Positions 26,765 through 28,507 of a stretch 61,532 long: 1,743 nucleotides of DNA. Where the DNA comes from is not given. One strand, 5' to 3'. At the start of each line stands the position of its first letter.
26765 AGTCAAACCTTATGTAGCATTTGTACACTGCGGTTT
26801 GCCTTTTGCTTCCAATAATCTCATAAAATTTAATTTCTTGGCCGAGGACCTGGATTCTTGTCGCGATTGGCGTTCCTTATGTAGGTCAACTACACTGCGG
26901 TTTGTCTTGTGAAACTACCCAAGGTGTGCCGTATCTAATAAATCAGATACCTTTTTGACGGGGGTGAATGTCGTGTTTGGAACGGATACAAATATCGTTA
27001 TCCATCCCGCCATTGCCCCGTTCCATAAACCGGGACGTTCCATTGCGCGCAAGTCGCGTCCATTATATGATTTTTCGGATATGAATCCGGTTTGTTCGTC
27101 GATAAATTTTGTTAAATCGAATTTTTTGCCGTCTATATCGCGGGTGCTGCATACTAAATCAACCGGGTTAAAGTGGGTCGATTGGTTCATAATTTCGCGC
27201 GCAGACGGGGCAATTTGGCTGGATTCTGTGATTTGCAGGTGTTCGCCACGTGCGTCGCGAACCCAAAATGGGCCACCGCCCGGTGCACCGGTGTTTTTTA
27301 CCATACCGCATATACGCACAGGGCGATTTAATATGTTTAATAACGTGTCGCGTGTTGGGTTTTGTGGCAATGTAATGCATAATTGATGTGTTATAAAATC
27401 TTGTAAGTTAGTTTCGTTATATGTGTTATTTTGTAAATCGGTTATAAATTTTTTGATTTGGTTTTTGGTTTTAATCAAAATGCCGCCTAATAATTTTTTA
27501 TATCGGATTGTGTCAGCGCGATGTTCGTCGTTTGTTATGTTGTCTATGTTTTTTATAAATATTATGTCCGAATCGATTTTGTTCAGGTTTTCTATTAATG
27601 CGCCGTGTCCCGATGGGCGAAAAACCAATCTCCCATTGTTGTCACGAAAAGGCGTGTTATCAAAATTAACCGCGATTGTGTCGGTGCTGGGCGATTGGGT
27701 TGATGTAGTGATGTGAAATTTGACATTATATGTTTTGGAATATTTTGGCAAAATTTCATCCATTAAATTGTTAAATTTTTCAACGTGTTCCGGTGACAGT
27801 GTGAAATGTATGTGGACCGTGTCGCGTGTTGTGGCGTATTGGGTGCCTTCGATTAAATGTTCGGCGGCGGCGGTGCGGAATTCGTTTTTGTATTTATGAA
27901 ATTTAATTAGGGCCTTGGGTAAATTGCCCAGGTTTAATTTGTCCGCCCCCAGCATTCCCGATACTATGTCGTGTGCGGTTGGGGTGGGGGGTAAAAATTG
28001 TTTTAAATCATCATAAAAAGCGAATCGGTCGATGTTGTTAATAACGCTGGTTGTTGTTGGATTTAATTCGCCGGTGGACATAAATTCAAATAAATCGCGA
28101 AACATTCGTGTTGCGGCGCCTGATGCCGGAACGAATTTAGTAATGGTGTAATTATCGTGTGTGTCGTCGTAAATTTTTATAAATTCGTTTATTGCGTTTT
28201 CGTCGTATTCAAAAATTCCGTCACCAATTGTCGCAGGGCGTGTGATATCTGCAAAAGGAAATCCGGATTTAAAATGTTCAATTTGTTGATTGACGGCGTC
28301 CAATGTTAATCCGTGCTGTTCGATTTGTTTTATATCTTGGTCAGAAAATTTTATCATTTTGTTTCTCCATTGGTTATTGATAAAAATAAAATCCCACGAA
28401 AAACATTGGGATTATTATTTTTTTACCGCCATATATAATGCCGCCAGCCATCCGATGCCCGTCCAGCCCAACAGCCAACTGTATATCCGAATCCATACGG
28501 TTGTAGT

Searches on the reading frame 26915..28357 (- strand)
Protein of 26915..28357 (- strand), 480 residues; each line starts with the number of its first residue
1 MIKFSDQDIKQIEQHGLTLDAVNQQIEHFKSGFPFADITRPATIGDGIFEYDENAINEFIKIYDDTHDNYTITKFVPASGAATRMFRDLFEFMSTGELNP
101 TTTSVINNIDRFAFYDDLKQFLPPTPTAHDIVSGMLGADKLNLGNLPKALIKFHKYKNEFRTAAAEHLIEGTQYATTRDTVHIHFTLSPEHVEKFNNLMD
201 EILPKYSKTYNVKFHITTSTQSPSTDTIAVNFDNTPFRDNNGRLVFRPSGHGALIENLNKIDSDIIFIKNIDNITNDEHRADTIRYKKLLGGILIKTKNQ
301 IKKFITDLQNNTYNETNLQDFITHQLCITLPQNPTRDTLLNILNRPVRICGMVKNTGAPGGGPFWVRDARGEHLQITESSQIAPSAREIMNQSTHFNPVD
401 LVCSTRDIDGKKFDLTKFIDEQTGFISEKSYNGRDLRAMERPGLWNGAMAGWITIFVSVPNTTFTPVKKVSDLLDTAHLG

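Call 24: search_protein_families(library=pfam, proteins=[window:26915-28357:-], max_evalue=0.01)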
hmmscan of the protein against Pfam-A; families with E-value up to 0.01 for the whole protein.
window:26915-28357:- (480 aa): 1 family
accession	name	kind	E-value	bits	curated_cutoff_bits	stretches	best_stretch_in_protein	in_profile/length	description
PF14134.11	DUF4301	-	2.3e-190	634.2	27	1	6-478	2-506/507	Domain of unknown function (DUF4301)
